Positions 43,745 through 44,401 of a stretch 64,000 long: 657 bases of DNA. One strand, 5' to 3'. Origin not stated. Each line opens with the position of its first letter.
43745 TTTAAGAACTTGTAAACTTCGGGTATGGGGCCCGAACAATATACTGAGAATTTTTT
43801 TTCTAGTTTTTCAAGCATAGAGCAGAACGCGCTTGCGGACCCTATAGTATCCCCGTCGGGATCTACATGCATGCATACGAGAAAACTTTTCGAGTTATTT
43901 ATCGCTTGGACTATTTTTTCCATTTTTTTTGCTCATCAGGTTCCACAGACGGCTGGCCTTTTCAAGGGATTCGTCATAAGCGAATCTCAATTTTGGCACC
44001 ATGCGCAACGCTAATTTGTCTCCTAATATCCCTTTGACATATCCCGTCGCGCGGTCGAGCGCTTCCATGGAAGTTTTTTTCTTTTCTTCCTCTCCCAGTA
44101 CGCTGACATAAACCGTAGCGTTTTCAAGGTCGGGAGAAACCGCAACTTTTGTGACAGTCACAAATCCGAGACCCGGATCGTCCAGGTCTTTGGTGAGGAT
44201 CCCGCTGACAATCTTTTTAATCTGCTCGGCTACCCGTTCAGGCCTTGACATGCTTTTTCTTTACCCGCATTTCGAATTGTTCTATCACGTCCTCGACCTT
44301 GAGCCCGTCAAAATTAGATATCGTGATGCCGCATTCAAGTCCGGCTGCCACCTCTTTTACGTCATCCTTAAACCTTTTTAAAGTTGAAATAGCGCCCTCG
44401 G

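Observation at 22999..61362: Nine orphan transcription units share an invariant TGAAAT-N16-CGATAR box, a sigma-28 (FliA/SigD/WhiG)-type promoter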

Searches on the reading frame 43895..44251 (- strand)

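Call 12: search_protein_families(library=pfam, proteins=[window:43895-44251:-], max_evalue=0.001)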
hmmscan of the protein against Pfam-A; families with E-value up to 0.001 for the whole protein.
window:43895-44251:- (118 aa): 1 family
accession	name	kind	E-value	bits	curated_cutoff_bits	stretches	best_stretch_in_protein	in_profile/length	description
PF02033.23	RBFA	-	1.2e-31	109.5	34.7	1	3-105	1-104/105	Ribosome-binding factor A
